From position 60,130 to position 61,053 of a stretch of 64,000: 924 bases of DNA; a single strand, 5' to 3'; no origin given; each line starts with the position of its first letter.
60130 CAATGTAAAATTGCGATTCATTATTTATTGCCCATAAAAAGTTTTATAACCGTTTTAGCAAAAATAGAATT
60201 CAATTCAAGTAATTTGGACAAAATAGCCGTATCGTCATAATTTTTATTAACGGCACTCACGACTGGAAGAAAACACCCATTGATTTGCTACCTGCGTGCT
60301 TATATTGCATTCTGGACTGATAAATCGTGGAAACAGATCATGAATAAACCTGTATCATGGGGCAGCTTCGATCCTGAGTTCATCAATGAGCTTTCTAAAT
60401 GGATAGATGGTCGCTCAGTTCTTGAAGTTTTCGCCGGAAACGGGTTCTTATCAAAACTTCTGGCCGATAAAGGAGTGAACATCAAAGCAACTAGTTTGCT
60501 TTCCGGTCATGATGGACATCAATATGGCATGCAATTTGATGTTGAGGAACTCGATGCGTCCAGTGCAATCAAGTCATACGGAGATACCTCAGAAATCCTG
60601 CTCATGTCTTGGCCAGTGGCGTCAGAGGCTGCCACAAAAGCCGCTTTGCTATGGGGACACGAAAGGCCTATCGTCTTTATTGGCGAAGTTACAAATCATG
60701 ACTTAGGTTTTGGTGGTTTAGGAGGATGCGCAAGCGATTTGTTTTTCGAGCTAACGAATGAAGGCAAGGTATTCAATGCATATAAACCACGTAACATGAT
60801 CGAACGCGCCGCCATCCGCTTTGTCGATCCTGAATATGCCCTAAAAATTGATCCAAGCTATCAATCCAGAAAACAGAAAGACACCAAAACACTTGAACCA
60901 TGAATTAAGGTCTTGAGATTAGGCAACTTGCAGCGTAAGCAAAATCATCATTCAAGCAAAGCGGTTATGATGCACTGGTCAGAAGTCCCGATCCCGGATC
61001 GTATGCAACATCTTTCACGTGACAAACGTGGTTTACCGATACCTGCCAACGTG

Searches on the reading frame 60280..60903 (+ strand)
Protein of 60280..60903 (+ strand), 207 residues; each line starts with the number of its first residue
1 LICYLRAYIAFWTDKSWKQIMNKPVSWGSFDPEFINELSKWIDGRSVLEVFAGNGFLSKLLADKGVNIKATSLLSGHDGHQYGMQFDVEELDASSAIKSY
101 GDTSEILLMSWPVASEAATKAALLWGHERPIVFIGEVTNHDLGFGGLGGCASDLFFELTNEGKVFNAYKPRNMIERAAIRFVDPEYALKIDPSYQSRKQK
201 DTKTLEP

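Call 3: search_protein_families(library=pfam, proteins=[window:60280-60903:+], max_evalue=0.01)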
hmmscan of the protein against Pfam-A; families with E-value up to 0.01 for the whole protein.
window:60280-60903:+ (207 aa): 0 families

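Call 4: search_protein_families(library=ncbifam, proteins=[window:60280-60903:+], max_evalue=0.01)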
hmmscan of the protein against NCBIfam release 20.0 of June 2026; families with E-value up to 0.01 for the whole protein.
window:60280-60903:+ (207 aa): 0 families

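Call 6: search_protein_families(library=phrogs, proteins=[window:60280-60903:+], max_evalue=0.001)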
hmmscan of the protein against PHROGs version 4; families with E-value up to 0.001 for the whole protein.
window:60280-60903:+ (207 aa): 0 families

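Call 41: search_solved_structures(query=window:60340-60903:+, max_evalue=10)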
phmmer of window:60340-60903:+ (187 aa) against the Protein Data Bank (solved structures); distinct sequences matched with E-value up to 10: 9.
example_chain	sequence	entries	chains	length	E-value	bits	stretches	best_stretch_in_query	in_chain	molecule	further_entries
5wl8_A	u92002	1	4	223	0.054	16.4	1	11-87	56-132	Engineered Chalcone Isomerase epR4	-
5wkr_A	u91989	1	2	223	0.069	16.1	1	11-89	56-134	Engineered Chalcone Isomerase ancCC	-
5wl3_A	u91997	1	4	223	0.081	15.8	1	11-88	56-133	Engineered Chalcone Isomerase ancR2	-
5wks_A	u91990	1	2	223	0.091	15.7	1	11-89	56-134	Engineered Chalcone Isomerase ancR1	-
5wl4_A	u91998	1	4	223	0.097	15.6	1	11-88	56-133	Engineered Chalcone Isomerase ancR3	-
5wl5_A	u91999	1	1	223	0.099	15.5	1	11-88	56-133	Engineered Chalcone Isomerase ancR5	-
8dlc_A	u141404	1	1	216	0.77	12.6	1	10-85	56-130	Chalcone-flavonone isomerase family protein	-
7wzg_A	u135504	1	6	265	1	12.3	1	21-110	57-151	Cypemycin N-terminal methyltransferase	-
1t6b_Y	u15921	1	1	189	1.5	11.7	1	128-169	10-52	Anthrax toxin receptor 2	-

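Call 44: find_homologous_proteins(query=window:60340-60903:+, max_evalue=0.001)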
Query window:60340-60903:+ (187 aa): 110 proteins with E <= 0.001 among 191 candidates.
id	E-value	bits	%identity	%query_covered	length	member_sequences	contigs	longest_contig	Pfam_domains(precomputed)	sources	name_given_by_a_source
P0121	1.1e-101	356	83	100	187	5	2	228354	-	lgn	-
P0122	7.7e-90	318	74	98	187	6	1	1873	-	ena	-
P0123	7.5e-89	314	100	76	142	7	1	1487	-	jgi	jgi:hypothetical protein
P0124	6.9e-82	292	71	93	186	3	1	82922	-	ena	-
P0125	1.5e-81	291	70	94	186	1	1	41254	-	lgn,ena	-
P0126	1.1e-64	236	64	87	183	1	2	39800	-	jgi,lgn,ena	-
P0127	1.3e-62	229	59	90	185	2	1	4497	-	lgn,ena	-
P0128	5.8e-62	227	61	89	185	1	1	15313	-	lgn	-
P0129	5.9e-61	223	61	87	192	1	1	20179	-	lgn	-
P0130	4.2e-60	221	59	90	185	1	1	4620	-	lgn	-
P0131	3.5e-56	208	58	91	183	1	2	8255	-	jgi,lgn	jgi:hypothetical protein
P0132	2.1e-55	205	57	87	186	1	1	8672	-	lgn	-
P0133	7.3e-55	204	53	93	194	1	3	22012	-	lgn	-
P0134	1.2e-54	203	56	88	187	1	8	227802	-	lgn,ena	-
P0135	1.3e-54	203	57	88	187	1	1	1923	-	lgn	-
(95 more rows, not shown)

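Call 54: predict_structure(alignment_id=A3)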
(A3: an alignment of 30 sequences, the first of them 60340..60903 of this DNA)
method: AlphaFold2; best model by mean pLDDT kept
length: 187 residues; sequences in the alignment: 30
mean_pLDDT: 92.1   pTM: 0.88
mean pLDDT of the five models: 92.1, 91.4, 90.1, 89.9, 88.5
residues with pLDDT >= 90: 137; 70-90: 44; 50-70: 6; < 50: 0
segments of 3 or more residues with pLDDT < 50: none
pLDDT, mean of each block of 10 residues (from residue 1): 84 98 98 97 98 88 94 98 98 92 97 91 77 93 97 94 96 87 65
secondary structure, 60 per line:
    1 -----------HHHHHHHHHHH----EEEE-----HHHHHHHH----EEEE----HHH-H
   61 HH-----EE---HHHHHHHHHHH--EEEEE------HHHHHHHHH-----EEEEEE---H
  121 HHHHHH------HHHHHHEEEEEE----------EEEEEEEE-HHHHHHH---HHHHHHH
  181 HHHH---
elements in order: H12-22 E27-30 H36-43 E48-51 H73-83 E86-90 H97-105 E111-116 H120-126 H133-138 E139-144 E155-162 H164-170 H174-184

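Call 58: fold_search(model_id=the predicted structure, library=pdb)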
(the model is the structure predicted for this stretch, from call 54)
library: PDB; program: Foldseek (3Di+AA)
matches with E <= 10: 1827; with E <= 0.001: 353
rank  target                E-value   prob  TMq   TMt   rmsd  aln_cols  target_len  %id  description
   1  3fpe_A                3.3e-06  1.00  0.51  0.39   5.2       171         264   13  Crystal Structure of MtNAS in complex with thermonicotianamine (released 2009-10-06)
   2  1tw2_B                4.0e-06  1.00  0.50  0.30   5.3       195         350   15  Crystal structure of Carminomycin-4-O-methyltransferase (DnrK) in complex with S-adenosyl-L-homocystein (SAH) and 4-me (released 2004-09-14)
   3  7ux6_B                4.5e-06  1.00  0.48  0.28   6.3       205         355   14  Crystal structure of MfnG, an L- and D-tyrosine O-methyltransferase from the marformycin biosynthesis pathway of Strep (released 2022-10-12)
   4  7ux8_A                5.8e-06  1.00  0.52  0.29   5.5       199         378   13  Crystal structure of MfnG, an L- and D-tyrosine O-methyltransferase from the marformycin biosynthesis pathway of Strep (released 2022-09-28)
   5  3fpg_A                6.2e-06  1.00  0.51  0.38   5.3       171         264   13  Crystal Structure of E81Q mutant of MtNAS (released 2009-10-06)
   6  5t6b_B                6.2e-06  1.00  0.52  0.28  11.6       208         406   13  X-ray structure of the KijD1 C3-methyltransfeerase, converted to monomeric form (released 2016-09-14)
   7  7pga_C                7.5e-06  1.00  0.48  0.31   5.4       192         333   13  Chimeric carminomycin-4-O-methyltransferase (DnrK) with regions from 10-hydroxylase RdmB and 10-decarboxylase TamK (released 2022-08-24)
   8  5t6b_A                8.0e-06  1.00  0.50  0.27  11.6       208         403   13  X-ray structure of the KijD1 C3-methyltransfeerase, converted to monomeric form (released 2016-09-14)
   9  5t64_A                8.5e-06  1.00  0.51  0.27  11.8       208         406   13  X-ray structure of the C3-methyltransferase KijD1 from Actinomadura kijaniata in complex with TDP and SAH (released 2016-09-14)
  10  5gwx                  1.0e-05  1.00  0.52  0.41   6.5       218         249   12  Crystal structure of glycine sarcosine N-methyltransferase from Methanohalophilus portucalensis in complex with S-adenos (released 2016-11-23)
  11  7ux8_B                1.1e-05  1.00  0.53  0.30   5.5       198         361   14  Crystal structure of MfnG, an L- and D-tyrosine O-methyltransferase from the marformycin biosynthesis pathway of Strep (released 2022-09-28)
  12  3fpj_A                1.2e-05  1.00  0.53  0.40   5.4       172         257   12  Crystal Structure of E81Q mutant of MtNAS in complex with S-ADENOSYLMETHIONINE (released 2009-10-06)
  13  7pgj                  1.3e-05  1.00  0.50  0.31   5.9       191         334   16  Chimeric carminomycin-4-O-methyltransferase (DnrK) with regions from 10-decarboxylate TamK and 10-hydroxylase RdmB, toge (released 2022-08-24)
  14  7phf_D                1.3e-05  1.00  0.46  0.29   6.0       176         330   18  Chimeric carminomycin-4-O-methyltransferase (DnrK) with regions from 10-hydroxylase RdmB and 10-decarboxylase TamK (released 2022-09-07)
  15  5dpm                  1.3e-05  1.00  0.50  0.46   5.8       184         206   14  Crystal structure of UbiG mutant in complex with SAH (released 2016-09-21)
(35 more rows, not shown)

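Call 97: search_protein_families(library=padloc, proteins=[window:60340-60903:+], max_evalue=0.001)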
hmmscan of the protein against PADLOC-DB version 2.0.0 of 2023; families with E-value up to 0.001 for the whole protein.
window:60340-60903:+ (187 aa): 0 families
